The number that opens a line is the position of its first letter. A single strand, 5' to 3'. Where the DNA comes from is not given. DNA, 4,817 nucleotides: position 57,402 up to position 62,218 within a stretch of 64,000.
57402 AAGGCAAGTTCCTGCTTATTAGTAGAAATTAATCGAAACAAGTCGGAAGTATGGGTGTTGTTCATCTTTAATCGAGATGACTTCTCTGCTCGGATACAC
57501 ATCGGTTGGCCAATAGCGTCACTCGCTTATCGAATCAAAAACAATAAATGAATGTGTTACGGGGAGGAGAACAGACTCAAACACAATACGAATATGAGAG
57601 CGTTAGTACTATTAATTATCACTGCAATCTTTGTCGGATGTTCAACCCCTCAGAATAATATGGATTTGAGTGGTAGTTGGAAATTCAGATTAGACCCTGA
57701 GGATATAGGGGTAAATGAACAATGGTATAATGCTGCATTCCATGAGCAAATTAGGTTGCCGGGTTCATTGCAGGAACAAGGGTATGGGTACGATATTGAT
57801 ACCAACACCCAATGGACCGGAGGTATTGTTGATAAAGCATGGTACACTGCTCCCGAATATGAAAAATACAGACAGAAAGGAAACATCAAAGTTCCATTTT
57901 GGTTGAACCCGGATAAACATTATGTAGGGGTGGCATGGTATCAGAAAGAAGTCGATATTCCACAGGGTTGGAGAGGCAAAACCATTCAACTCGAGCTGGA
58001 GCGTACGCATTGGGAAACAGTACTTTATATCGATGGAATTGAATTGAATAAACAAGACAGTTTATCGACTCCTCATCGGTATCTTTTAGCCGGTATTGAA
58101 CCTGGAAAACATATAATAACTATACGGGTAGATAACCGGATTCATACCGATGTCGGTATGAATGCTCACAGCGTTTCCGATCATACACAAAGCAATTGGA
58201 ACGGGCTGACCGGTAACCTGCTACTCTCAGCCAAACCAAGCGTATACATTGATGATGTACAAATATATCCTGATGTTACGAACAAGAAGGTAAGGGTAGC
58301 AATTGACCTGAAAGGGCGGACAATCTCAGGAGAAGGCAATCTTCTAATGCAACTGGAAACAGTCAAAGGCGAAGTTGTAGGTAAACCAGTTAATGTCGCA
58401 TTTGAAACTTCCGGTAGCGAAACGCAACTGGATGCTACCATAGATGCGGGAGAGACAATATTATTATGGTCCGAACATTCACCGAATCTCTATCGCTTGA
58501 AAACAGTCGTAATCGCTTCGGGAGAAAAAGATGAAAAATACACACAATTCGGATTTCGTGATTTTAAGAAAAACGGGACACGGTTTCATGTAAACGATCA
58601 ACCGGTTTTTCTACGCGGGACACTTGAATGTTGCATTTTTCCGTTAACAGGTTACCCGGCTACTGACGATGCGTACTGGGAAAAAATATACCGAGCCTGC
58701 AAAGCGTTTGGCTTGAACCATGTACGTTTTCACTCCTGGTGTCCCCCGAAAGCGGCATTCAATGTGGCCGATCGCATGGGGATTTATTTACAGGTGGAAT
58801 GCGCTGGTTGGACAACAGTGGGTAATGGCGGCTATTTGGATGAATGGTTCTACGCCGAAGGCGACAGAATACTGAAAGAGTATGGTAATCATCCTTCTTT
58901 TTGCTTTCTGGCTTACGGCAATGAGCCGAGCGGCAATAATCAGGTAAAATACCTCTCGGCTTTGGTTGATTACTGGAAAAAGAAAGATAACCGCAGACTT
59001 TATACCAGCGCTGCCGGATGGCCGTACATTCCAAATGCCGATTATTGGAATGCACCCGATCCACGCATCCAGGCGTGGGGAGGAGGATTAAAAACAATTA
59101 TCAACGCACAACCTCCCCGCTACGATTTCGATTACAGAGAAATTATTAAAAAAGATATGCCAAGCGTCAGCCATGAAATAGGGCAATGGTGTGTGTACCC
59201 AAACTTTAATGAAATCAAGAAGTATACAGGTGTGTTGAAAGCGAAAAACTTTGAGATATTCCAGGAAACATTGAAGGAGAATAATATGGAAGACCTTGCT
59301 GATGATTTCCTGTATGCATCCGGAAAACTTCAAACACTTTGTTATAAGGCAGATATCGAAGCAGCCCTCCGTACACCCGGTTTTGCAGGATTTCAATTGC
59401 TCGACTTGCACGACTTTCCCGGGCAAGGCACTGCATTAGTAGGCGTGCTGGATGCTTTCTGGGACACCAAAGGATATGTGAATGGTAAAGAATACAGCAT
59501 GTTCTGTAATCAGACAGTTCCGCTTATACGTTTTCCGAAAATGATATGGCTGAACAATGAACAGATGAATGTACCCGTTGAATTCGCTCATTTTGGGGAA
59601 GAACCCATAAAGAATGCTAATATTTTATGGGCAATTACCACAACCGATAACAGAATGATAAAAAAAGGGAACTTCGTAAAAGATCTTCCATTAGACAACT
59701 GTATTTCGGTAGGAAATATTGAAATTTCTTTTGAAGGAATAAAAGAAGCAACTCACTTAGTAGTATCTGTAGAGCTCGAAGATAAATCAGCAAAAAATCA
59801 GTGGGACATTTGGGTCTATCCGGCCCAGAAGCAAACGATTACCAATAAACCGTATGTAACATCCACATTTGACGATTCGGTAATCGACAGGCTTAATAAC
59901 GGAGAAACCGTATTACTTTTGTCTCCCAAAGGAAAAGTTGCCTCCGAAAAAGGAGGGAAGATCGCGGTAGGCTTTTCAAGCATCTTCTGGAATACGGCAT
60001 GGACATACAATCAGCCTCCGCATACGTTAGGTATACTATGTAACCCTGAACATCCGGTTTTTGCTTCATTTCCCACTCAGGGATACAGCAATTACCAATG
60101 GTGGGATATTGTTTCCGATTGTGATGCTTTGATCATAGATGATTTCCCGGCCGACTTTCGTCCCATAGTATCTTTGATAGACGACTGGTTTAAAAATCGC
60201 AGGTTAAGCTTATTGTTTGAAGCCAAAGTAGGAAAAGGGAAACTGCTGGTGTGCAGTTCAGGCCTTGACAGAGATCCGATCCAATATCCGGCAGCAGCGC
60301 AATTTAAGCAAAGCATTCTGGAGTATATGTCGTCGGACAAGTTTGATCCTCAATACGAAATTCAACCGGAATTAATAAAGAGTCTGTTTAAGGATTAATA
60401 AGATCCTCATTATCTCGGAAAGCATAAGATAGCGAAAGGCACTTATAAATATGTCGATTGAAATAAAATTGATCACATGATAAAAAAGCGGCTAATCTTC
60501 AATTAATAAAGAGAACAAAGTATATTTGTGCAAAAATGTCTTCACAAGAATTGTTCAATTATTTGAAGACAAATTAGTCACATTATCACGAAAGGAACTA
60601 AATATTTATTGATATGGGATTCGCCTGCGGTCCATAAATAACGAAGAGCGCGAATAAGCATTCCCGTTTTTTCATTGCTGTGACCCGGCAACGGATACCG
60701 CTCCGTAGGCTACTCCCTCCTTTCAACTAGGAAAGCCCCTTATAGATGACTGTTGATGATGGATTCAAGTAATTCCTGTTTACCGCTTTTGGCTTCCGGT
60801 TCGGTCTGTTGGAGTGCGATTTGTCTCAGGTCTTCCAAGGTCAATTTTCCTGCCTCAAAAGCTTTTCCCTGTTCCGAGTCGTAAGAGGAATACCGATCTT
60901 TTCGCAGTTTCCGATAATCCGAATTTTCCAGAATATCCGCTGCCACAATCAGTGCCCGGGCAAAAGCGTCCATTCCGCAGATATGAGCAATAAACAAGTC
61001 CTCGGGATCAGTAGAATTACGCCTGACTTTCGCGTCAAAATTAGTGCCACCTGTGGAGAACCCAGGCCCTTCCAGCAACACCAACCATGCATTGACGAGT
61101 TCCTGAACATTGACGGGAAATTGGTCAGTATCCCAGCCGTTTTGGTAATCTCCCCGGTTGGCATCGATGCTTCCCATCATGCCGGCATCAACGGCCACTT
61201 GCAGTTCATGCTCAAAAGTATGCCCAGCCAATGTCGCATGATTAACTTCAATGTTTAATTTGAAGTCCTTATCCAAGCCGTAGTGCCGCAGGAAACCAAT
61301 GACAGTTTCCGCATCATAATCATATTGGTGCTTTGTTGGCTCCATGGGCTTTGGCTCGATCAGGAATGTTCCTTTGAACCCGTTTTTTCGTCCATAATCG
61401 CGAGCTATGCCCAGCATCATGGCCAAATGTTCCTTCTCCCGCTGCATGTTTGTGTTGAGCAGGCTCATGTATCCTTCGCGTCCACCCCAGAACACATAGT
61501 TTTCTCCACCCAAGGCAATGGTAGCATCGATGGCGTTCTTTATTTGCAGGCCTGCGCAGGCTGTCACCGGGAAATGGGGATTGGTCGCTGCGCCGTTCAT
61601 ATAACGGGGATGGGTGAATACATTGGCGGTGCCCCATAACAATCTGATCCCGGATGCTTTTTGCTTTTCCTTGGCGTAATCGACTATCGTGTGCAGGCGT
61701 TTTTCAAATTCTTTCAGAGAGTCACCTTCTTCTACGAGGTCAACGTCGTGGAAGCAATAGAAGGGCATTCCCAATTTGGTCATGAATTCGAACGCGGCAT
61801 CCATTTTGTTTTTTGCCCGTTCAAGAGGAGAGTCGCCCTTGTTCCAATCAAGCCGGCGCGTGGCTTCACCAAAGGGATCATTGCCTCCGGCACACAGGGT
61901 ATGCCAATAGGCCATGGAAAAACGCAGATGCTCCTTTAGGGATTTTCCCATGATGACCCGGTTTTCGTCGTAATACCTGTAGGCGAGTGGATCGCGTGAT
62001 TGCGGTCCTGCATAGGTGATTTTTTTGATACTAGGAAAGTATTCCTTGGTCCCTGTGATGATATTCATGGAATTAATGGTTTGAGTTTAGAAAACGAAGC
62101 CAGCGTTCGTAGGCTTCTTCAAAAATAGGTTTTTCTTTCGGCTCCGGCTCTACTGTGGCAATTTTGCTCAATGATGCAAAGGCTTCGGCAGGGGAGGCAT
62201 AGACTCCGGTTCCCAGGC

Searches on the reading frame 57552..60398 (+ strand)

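Call 6: search_protein_families(library=pfam, proteins=[window:57552-60398:+])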
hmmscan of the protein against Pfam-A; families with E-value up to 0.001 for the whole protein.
window:57552-60398:+ (948 aa): 3 families
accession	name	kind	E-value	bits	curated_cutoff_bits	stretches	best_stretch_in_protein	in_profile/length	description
PF00703.27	Glyco_hydro_2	-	2.4e-11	44.8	23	1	231-336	1-109/109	Glycosyl hydrolases family 2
PF02837.24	Glyco_hydro_2_N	-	6.3e-11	42.9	28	1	39-197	4-134/169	Glycosyl hydrolases family 2, sugar binding domain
PF02836.23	Glyco_hydro_2_C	-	0.00043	20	21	0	344-485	7-159/302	Glycosyl hydrolases family 2, TIM barrel domain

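Call 7: search_protein_families(library=ncbifam, proteins=[window:57552-60398:+])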
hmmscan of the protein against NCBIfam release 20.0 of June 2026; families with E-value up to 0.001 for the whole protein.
window:57552-60398:+ (948 aa): 8 families
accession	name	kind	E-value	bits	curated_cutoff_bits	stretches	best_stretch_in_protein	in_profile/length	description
NF049890.1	Bet1-4galacdseBT4151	equivalog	0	1182.9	1500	1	23-947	4-931/952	exo-beta-1,4-galactosidase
NF007538.0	PRK10150.1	equivalog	1.9e-25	89.3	544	1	122-413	61-355/607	beta-glucuronidase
NF052611.1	beta_gal_Bga2A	equivalog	6.1e-22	77.5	999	1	34-483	35-479/1007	beta-galactosidase, LacZ type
NF041100.1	betagal_LacZ_Ttogales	equivalog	3e-21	74.9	2000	1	32-484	33-465/1090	beta-galactosidase LacZ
NF041462.1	GalA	equivalog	1e-18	66.9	900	1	126-487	82-436/763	beta-galactosidase GalA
NF007666.0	PRK10340.1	equivalog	1.2e-15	56.5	1284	1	6-483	12-471/1030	beta-galactosidase subunit alpha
NF007074.0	PRK09525.1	subfamily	9.7e-14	50.1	1221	1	218-482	208-483/1027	beta-galactosidase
NF041463.1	GalB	equivalog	2e-13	49.1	900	1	124-488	132-512/869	beta-galactosidase GalB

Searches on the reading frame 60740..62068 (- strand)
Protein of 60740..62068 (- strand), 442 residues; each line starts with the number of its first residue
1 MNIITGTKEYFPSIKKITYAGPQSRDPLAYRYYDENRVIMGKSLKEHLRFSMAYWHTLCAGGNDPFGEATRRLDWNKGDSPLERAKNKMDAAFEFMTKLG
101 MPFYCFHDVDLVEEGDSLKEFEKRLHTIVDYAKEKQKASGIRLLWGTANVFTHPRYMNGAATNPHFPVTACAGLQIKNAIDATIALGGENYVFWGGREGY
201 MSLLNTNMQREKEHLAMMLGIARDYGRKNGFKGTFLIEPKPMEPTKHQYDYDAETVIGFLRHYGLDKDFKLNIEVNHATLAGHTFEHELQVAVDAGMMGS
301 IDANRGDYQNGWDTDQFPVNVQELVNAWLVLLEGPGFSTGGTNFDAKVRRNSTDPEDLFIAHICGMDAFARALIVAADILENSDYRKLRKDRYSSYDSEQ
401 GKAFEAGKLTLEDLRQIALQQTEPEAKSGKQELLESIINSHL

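Call 6: search_protein_families(library=pfam, proteins=[window:60740-62068:-])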
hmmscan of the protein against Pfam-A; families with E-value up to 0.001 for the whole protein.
window:60740-62068:- (442 aa): 1 family
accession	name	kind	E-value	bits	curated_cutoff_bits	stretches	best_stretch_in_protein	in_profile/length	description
PF01261.30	AP_endonuc_2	-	3.8e-07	30.5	31.1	0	175-284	69-168/249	Xylose isomerase-like TIM barrel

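Call 7: search_protein_families(library=ncbifam, proteins=[window:60740-62068:-])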
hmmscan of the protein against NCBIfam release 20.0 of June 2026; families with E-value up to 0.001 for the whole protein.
window:60740-62068:- (442 aa): 4 families
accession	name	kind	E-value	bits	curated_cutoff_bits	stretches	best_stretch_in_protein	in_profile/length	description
NF003998.0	PRK05474.1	subfamily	7.3e-213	707.2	459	1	8-441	2-436/439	xylose isomerase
TIGR02630.1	xylose_isom_A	equivalog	1.9e-202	672.9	533.25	1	10-441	1-434/435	xylose isomerase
NF009115.0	PRK12465.1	subfamily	6.7e-193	641.5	888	1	3-442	5-443/445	xylose isomerase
TIGR02631.1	xylA_Arthro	equivalog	3.1e-29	102.2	447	1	49-352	8-292/382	xylose isomerase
